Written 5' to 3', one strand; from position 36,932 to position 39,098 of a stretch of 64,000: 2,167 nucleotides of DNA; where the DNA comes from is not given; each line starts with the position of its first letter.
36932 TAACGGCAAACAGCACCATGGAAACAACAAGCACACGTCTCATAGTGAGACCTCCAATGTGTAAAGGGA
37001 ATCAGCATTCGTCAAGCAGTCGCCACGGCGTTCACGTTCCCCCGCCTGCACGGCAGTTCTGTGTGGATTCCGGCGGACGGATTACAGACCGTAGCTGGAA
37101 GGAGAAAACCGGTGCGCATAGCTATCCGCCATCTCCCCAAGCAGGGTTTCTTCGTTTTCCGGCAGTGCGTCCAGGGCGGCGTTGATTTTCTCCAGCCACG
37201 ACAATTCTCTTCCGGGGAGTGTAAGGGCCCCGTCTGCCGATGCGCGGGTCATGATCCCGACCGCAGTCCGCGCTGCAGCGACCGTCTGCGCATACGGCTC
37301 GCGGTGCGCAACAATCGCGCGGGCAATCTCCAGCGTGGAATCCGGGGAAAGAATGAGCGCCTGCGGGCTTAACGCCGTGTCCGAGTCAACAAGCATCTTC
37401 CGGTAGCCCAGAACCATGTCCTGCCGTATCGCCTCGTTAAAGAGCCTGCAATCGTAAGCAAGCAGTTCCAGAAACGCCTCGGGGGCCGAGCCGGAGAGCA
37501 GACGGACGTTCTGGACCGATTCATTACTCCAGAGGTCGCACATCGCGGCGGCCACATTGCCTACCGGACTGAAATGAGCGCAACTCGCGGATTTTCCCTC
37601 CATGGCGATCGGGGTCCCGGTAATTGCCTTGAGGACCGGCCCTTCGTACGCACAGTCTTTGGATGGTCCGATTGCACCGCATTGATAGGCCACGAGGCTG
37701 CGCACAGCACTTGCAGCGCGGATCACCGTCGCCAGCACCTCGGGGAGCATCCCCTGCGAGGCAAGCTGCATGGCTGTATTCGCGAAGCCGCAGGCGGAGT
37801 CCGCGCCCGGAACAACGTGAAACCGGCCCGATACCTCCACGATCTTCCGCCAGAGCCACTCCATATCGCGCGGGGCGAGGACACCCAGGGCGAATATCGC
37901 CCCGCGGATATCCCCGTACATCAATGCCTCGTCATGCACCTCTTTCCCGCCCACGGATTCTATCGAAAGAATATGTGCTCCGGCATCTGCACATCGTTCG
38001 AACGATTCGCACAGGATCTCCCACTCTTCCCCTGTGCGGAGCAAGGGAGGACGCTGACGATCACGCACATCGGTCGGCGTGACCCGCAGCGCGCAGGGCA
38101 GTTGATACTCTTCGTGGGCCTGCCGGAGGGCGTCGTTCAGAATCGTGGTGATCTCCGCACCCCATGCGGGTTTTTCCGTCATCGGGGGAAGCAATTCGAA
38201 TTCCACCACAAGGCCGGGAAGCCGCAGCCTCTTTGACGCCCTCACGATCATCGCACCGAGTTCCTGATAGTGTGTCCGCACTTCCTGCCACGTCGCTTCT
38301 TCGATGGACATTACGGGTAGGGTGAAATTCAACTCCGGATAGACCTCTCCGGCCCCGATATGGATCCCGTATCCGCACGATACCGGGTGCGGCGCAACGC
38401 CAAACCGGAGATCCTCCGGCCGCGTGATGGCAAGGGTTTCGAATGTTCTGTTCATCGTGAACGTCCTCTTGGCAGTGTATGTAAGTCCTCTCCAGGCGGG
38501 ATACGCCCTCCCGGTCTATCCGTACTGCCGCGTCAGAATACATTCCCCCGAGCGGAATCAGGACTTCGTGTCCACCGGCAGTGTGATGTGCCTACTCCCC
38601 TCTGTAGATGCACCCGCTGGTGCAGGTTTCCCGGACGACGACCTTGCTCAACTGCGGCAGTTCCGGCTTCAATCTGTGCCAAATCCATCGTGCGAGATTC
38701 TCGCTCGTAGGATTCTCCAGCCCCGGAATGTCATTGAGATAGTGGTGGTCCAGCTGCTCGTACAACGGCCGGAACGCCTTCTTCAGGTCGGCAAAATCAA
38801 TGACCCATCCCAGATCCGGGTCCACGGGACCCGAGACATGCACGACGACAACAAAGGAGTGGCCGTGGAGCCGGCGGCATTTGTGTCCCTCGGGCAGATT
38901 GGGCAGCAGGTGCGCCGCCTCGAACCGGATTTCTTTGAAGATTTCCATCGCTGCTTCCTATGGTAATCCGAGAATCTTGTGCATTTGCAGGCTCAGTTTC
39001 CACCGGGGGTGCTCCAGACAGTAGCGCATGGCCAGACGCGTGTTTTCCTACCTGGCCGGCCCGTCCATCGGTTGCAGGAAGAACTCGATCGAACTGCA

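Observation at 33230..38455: Full-length MtaB homologue with an MtaA-like URO-D gene and a Na+/solute symporter, but no corrinoid protein, in a T9SS-bearing and apparently O2-using bacterium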

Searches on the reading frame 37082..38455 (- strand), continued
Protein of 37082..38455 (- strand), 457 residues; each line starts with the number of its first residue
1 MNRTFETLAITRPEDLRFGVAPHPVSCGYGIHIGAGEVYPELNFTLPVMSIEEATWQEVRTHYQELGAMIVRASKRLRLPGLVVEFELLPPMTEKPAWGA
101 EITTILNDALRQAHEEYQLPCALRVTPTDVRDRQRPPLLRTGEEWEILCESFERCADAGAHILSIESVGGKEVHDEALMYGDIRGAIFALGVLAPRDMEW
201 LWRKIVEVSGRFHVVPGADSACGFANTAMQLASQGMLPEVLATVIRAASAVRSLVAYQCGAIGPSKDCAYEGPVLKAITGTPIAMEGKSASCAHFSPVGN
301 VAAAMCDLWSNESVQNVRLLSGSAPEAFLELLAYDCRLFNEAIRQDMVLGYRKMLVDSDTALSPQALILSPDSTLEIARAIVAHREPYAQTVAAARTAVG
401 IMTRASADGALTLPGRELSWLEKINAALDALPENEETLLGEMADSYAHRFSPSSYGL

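Call 85: search_protein_families(library=pfam, proteins=[L091:2535-3023:+, L089:2549-2818:+, L091:4670-4882:+, L089:198-1286:+], max_evalue=1)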
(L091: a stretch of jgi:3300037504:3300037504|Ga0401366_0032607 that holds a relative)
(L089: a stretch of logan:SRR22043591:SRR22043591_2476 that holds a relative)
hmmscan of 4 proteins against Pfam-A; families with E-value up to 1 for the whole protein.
L091:2535-3023:+ (162 aa): 2 families
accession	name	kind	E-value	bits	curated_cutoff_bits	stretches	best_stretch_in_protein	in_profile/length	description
PF07681.17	DoxX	-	0.003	18.6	23.6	1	10-110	2-80/85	DoxX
PF04173.18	DoxD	-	0.1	13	22.7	1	12-107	4-100/167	TQO small subunit DoxD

L089:2549-2818:+ (89 aa): 0 families

L091:4670-4882:+ (70 aa): 3 families
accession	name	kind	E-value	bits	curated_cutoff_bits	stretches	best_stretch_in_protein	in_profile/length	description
PF04945.19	YHS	-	4.5e-18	65.4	30.3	1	13-58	1-45/47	YHS domain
PF24273.1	TRASH_HVO_1752_C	-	7.1e-05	23.3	27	1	17-55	6-42/47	HVO_1752, C-terminal TRASH domain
PF12156.14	ATPase-cat_bd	-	0.031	15.4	27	1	18-50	5-36/86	Putative metal-binding domain of cation transport ATPase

L089:198-1286:+ (362 aa): 2 families
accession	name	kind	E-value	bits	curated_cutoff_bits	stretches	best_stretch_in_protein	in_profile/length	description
PF01208.23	URO-D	-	1.3e-13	51.2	23.9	1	169-360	161-346/346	Uroporphyrinogen decarboxylase (URO-D)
PF21178.2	Itf52_C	-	0.11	12.7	27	1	250-277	20-45/51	Intraflagellar transport protein 52, C-terminal domain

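Call 89: search_protein_families(library=pfam, proteins=[L024:2657-5560:+, L024:5547-6545:-, L024:6787-7683:+, L024:11359-12336:+, L033:2509-3636:+, L024:1-2209:-, L033:13507-15768:+, L033:18595-20919:+], max_evalue=0.01)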
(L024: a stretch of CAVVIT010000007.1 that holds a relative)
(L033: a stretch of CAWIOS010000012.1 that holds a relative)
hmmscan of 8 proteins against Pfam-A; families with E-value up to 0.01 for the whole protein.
L024:2657-5560:+ (967 aa): 4 families
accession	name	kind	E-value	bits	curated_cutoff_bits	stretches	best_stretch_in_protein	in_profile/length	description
PF01074.27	Glyco_hydro_38N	-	3e-34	119.1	25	1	78-331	2-257/270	Glycosyl hydrolases family 38 N-terminal domain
PF07748.19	Glyco_hydro_38C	-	1.5e-16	61.7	25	1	585-799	1-198/206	Glycosyl hydrolases family 38 C-terminal domain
PF09261.16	Alpha-mann_mid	-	6.3e-11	42.7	31.1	1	356-438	5-86/96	Alpha mannosidase middle domain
PF17677.7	Glyco_hydro38C2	-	1.3e-08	35.3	22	1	888-963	2-72/72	Glycosyl hydrolases family 38 C-terminal beta sandwich domain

L024:5547-6545:- (332 aa): 0 families

L024:6787-7683:+ (298 aa): 1 family
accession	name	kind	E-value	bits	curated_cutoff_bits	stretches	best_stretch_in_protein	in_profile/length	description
PF01557.24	FAA_hydrolase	-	2.4e-72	243.5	23.9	1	94-296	1-214/214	Fumarylacetoacetate (FAA) hydrolase C-terminal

L024:11359-12336:+ (325 aa): 2 families
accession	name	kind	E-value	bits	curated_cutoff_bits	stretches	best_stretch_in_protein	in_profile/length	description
PF00480.26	ROK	-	1.5e-49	169.6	22.9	1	12-301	2-285/294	ROK family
PF01869.26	BcrAD_BadFG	-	0.0033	17.4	31.5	0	12-63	1-54/271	BadF/BadG/BcrA/BcrD ATPase family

L033:2509-3636:+ (375 aa): 3 families
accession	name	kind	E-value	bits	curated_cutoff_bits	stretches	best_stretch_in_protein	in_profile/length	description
PF07883.17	Cupin_2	-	7.8e-06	26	27.2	0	187-206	37-56/70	Cupin domain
PF21621.3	MPI_cupin_dom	-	2.2e-05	24.8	27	1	290-349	8-67/79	Mannose-6-phosphate isomerase, cupin domain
PF20511.4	PMI_typeI_cat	-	0.0015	19.1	22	1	84-129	63-108/143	Phosphomannose isomerase type I, catalytic domain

L024:1-2209:- (736 aa): 0 families

L033:13507-15768:+ (753 aa): 0 families

L033:18595-20919:+ (774 aa): 0 families

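Call 96: fold_search(model_id=the predicted structure, library=pdb)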
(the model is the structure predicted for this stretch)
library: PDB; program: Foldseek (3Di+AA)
matches with E <= 10: 1299; with E <= 0.001: 17
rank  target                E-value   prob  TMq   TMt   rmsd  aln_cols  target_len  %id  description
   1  2i2x_A                2.1e-36  1.00  0.93  0.92   2.4       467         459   34  Crystal structure of methanol:cobalamin methyltransferase complex MtaBC from Methanosarcina barkeri (released 2006-11-21)
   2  3h22_B                1.6e-04  1.00  0.31  0.47   8.0       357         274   11  Structural Studies of Pterin-Based Inhibitors of Dihydropteroate Synthase (released 2009-12-08)
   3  3t4c_C                2.0e-04  1.00  0.29  0.44   9.8       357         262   11  Crystal structure of 2-dehydro-3-deoxyphosphooctonate aldolase from Burkholderia ambifaria (released 2011-08-17)
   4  3tml_A                2.2e-04  1.00  0.30  0.45   9.4       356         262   11  Crystal structure of 2-dehydro-3-deoxyphosphooctonate aldolase from Burkholderia cenocepacia (released 2011-09-21)
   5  3txv                  3.1e-04  1.00  0.31  0.36  19.5       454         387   11  Crystal structure of a probable tagatose 6 phosphate kinase from Sinorhizobium meliloti 1021 (released 2011-10-12)
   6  3h2n_B                3.9e-04  1.00  0.32  0.49   7.4       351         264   10  Structural Studies of Pterin-Based Inhibitors of Dihydropteroate Synthase (released 2009-12-08)
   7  3qq1_C                4.1e-04  1.00  0.28  0.42   7.9       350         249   11  Crystal structure of a double mutant [A58P, DEL(N59)] of 3-deoxy-D-manno-octulosonate 8-phosphate synthase (KDO8PS) fr (released 2011-04-13)
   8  4nhv_B                5.5e-04  1.00  0.31  0.47   7.7       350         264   10  Crystal structure of B. anthracis DHPS with interfacial compound 4: 5-(trifluoromethyl)-1,2-benzoxazol-3-amine (released 2014-05-14)
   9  3h2o_B                5.8e-04  1.00  0.33  0.53   7.3       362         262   10  Structural Studies of Pterin-Based Inhibitors of Dihydropteroate Synthase (released 2009-12-08)
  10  2qyg_A                6.7e-04  1.00  0.35  0.37   8.6       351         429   16  Crystal Structure of a RuBisCO-like Protein rlp2 from Rhodopseudomonas palustris (released 2007-09-11)
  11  1ykw_B                6.7e-04  1.00  0.33  0.36   9.7       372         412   13  Crystal Structure of a Novel RuBisCO-Like Protein from the Green Sulfur Bacterium Chlorobium tepidum (released 2005-05-17)
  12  9frt_D                7.8e-04  1.00  0.31  0.40  16.9       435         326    9  Crystal structure of trans-o-hydroxybenzylidenepyruvate hydratase-aldolase from Pseudomonas fluorescens N3 (released 2025-06-25)
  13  3tml_B                8.2e-04  1.00  0.29  0.44   9.5       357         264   11  Crystal structure of 2-dehydro-3-deoxyphosphooctonate aldolase from Burkholderia cenocepacia (released 2011-09-21)
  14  1ykw_A                9.0e-04  1.00  0.33  0.36   9.7       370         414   13  Crystal Structure of a Novel RuBisCO-Like Protein from the Green Sulfur Bacterium Chlorobium tepidum (released 2005-05-17)
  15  4dai_B                9.0e-04  1.00  0.31  0.49   7.4       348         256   11  Crystal structure of B. anthracis DHPS with compound 23 (released 2012-03-28)
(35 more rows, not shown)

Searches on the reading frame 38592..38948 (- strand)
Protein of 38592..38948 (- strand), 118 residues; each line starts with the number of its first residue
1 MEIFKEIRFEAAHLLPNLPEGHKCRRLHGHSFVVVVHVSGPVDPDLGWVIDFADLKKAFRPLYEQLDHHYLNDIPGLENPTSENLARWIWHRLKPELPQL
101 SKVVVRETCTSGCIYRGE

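Call 3: search_protein_families(library=pfam, proteins=[window:38592-38948:-], max_evalue=0.01)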
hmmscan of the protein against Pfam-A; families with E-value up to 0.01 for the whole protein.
window:38592-38948:- (118 aa): 1 family
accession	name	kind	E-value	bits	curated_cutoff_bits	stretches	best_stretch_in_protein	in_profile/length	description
PF01242.24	PTPS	-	2e-39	134.8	22.4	1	2-118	1-121/121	6-pyruvoyl tetrahydropterin synthase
